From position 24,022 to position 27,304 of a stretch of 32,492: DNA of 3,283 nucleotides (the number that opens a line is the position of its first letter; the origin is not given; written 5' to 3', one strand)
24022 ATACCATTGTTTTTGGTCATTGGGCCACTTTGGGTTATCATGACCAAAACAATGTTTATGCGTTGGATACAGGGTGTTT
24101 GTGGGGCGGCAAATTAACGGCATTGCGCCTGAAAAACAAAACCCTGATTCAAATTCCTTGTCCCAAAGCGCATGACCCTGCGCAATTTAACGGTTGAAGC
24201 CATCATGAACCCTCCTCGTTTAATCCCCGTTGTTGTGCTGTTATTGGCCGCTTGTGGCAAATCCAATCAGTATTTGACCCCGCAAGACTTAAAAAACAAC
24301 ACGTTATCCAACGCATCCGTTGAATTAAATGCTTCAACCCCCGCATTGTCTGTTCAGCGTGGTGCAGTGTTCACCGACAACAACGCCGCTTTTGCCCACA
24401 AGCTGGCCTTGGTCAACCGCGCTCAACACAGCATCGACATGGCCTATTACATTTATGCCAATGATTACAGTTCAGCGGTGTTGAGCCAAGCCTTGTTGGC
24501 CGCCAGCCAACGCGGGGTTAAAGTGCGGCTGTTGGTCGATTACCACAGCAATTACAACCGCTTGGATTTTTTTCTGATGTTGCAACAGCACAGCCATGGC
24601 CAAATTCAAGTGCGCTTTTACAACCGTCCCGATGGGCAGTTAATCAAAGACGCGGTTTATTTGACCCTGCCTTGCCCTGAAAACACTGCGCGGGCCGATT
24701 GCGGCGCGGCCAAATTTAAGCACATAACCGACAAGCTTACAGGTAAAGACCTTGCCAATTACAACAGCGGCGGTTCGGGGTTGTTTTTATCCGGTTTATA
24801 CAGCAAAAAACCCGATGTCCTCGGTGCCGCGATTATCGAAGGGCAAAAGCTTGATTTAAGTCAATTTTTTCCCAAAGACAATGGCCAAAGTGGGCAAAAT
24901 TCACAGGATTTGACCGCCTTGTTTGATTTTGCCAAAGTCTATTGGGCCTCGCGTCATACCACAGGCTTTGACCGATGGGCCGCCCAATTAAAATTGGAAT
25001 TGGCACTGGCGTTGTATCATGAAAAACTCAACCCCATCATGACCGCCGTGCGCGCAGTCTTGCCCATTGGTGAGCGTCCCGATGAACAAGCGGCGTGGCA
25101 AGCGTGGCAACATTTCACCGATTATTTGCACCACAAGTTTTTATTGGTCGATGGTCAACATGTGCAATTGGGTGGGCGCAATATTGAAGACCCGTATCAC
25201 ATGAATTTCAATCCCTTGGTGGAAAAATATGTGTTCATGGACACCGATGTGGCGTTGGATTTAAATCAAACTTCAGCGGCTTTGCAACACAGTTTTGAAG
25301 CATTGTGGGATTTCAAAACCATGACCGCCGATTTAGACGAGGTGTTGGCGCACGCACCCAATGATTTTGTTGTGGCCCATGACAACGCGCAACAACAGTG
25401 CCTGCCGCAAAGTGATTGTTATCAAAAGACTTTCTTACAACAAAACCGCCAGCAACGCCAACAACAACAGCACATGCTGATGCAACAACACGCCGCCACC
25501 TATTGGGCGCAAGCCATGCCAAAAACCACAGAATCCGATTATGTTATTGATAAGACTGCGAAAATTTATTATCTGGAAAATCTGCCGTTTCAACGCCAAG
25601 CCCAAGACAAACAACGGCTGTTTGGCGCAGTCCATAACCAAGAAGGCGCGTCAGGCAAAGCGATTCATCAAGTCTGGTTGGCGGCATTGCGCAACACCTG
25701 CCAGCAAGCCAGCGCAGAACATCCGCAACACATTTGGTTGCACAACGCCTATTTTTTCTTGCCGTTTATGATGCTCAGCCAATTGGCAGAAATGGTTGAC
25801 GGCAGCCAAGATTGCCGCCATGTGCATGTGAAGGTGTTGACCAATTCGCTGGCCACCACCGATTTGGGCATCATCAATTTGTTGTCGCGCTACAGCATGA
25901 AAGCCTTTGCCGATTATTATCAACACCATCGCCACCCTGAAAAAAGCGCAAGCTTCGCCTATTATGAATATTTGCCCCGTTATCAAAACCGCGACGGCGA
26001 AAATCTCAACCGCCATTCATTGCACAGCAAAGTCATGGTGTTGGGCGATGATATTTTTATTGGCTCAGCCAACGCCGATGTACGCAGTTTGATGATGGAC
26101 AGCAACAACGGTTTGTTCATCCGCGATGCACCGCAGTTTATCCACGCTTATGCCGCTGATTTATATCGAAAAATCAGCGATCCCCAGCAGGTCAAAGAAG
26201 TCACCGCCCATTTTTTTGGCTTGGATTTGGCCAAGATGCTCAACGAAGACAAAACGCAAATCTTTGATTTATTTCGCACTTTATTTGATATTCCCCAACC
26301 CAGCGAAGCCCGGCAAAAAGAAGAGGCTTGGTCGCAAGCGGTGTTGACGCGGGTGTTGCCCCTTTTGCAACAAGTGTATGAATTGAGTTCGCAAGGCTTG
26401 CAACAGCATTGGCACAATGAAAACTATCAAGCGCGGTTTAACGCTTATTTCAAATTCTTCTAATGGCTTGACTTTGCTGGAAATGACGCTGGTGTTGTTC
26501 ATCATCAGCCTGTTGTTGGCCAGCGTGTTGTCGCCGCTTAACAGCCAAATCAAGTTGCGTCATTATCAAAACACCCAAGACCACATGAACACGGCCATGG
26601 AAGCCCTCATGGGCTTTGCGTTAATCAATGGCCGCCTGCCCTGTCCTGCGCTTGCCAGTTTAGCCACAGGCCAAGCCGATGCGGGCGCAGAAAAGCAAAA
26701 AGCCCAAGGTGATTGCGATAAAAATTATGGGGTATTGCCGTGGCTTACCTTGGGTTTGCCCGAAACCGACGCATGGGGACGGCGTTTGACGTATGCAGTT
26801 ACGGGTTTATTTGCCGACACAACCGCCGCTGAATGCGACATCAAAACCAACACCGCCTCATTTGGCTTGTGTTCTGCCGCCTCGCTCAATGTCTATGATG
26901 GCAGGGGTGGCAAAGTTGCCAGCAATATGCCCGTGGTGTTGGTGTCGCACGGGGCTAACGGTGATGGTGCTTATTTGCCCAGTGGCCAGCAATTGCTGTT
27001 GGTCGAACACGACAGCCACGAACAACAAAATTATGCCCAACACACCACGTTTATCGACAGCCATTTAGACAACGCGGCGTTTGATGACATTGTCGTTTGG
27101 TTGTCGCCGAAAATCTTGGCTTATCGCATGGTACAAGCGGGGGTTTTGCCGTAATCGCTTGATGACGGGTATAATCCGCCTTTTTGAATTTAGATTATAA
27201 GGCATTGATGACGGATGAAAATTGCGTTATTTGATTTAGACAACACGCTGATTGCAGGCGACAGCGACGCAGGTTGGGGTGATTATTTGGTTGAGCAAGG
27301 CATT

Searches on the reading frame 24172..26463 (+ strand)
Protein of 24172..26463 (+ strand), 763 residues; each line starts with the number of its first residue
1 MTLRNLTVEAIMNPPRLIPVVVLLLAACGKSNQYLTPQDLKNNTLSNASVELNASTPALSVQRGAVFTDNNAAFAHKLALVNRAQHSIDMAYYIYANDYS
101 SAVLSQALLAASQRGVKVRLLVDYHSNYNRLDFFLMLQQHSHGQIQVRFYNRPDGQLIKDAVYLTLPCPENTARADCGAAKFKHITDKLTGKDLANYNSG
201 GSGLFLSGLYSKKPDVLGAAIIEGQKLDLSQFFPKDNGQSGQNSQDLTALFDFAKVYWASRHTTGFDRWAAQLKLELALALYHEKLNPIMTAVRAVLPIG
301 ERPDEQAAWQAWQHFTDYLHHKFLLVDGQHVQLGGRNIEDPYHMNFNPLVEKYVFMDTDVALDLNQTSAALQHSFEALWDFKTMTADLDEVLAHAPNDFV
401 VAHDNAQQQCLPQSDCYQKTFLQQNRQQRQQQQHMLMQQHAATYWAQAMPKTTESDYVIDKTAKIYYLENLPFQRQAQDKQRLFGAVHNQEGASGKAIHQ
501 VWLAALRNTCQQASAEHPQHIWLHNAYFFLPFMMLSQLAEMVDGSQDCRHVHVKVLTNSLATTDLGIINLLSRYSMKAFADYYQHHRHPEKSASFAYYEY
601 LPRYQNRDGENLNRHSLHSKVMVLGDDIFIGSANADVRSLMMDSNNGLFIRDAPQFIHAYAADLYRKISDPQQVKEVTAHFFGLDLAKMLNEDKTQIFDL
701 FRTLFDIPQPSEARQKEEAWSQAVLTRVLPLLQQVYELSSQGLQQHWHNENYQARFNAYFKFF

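Call 88: search_protein_families(library=pfam, proteins=[window:24172-26463:+], max_evalue=0.001)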
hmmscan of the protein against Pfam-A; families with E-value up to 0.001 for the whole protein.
window:24172-26463:+ (763 aa): 2 families
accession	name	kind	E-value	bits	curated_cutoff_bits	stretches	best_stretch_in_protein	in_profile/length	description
PF13091.12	PLDc_2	-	3.4e-21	75.9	27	2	519-662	10-126/132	PLD-like domain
PF00614.28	PLDc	-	0.00018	21.8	21.9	0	616-634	4-23/28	Phospholipase D Active site motif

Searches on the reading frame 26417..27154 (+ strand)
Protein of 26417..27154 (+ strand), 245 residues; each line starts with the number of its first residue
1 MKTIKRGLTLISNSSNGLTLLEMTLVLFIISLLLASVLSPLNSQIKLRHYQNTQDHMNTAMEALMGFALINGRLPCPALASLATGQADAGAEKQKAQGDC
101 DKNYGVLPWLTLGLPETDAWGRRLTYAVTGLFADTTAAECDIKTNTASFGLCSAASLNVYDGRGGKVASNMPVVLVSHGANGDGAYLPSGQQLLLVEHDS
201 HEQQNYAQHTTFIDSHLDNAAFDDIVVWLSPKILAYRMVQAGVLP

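Call 88: search_protein_families(library=pfam, proteins=[window:26417-27154:+], max_evalue=0.001)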
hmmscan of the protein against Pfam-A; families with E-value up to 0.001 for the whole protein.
window:26417-27154:+ (245 aa): 1 family
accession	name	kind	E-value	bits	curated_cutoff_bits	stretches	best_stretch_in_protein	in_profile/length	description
PF07963.17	N_methyl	-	0.00072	19.5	21.2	1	13-38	2-27/27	Prokaryotic N-terminal methylation motif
